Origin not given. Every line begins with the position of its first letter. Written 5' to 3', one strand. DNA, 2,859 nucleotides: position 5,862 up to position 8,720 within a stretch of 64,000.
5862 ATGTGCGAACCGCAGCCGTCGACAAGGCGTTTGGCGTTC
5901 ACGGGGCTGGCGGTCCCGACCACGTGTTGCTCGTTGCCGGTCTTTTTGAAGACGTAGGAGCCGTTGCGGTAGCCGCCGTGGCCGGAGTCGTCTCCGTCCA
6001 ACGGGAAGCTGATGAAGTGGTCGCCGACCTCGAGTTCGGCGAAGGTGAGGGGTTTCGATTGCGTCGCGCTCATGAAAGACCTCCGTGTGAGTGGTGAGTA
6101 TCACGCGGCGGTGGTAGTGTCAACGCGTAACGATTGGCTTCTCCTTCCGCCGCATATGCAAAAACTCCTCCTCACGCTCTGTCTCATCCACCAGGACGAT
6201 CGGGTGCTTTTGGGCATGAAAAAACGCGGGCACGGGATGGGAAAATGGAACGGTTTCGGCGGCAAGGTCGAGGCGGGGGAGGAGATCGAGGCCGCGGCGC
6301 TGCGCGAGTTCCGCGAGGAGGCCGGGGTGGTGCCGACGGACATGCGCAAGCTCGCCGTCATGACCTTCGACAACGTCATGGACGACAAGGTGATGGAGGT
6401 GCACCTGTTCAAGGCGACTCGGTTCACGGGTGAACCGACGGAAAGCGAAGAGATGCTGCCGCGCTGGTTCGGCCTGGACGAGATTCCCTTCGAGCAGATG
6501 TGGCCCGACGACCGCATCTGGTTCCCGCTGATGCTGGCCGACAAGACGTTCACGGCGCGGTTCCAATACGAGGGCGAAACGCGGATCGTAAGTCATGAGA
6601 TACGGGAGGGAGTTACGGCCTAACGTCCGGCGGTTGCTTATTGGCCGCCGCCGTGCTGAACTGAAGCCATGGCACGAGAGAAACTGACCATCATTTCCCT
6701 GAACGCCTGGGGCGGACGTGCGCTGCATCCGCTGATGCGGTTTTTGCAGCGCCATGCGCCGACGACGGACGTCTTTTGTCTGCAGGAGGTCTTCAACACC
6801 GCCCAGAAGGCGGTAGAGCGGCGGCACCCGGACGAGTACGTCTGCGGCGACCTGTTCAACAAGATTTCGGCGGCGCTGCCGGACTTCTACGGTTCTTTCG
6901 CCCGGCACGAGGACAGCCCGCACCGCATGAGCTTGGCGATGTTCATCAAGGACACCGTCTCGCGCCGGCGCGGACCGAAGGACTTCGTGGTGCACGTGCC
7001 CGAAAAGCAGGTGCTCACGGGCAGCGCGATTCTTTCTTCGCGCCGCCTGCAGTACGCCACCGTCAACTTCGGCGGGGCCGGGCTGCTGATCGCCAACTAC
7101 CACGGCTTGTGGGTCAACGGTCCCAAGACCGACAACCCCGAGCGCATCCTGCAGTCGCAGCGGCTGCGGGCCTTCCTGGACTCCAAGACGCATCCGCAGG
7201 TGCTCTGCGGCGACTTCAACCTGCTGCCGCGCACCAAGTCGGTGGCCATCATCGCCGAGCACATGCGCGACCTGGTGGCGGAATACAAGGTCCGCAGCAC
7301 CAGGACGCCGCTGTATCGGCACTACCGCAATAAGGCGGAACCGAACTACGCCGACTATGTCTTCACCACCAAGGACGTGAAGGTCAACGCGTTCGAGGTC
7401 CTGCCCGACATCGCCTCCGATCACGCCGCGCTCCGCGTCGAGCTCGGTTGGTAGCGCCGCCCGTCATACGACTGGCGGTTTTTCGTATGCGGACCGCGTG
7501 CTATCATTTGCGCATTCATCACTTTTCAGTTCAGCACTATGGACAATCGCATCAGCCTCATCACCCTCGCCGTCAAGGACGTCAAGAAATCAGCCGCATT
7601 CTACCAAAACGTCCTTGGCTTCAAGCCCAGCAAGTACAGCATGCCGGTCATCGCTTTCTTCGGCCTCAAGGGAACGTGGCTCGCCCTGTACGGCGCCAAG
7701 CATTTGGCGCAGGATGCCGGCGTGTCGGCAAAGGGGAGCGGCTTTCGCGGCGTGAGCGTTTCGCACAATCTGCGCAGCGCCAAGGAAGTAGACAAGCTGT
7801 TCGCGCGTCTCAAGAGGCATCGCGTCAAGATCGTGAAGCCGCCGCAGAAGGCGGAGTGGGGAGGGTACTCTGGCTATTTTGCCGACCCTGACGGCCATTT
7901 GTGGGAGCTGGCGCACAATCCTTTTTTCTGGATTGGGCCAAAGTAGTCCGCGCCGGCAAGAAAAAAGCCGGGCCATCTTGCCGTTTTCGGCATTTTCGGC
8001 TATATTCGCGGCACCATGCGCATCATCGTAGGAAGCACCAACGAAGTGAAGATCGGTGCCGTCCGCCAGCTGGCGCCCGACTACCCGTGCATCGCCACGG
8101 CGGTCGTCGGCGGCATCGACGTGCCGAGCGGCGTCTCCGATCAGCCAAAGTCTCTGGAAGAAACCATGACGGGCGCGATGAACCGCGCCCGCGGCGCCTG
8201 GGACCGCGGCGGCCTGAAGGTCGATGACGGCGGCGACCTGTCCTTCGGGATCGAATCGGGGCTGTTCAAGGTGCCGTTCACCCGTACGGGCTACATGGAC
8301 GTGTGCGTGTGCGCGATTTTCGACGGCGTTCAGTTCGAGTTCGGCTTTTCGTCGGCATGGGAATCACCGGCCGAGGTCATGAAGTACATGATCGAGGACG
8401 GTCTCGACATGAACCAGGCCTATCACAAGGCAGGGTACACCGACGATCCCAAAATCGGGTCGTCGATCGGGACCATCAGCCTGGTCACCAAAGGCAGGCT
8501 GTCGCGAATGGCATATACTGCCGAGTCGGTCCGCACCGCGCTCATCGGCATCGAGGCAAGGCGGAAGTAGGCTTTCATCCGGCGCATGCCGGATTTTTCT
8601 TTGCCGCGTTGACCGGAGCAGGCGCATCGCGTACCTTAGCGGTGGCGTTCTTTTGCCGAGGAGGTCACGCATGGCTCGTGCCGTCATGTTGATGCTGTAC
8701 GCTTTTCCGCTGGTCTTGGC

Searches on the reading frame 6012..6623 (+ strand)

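Call 18: search_protein_families(library=pfam, proteins=[window:6012-6623:+], max_evalue=0.001)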
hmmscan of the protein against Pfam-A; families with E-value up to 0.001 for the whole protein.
window:6012-6623:+ (203 aa): 1 family
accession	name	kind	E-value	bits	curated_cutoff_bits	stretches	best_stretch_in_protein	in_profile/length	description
PF00293.34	NUDIX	-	6.1e-18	65.6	21.1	1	57-172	8-132/134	NUDIX domain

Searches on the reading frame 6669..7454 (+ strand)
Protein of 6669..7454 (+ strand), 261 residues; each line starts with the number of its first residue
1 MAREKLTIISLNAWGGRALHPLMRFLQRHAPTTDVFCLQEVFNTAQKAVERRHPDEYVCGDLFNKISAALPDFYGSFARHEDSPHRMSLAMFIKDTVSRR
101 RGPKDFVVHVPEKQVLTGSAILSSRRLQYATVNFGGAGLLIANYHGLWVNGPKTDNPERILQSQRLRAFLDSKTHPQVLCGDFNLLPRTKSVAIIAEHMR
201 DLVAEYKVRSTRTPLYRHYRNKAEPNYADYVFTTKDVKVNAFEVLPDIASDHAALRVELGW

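Call 18: search_protein_families(library=pfam, proteins=[window:6669-7454:+], max_evalue=0.001)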
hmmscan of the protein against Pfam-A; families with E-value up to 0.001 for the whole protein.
window:6669-7454:+ (261 aa): 1 family
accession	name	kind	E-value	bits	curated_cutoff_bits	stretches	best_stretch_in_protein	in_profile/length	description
PF03372.29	Exo_endo_phos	-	5.9e-18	65.8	24.5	1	10-252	2-225/225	Endonuclease/Exonuclease/phosphatase family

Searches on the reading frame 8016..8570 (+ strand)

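Call 18: search_protein_families(library=pfam, proteins=[window:8016-8570:+], max_evalue=0.001)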
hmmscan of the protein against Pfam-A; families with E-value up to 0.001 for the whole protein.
window:8016-8570:+ (184 aa): 1 family
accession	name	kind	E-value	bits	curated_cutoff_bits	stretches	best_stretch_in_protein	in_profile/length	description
PF01931.24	NTPase_I-T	-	1.2e-31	110.2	25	1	6-178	1-160/162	Protein of unknown function DUF84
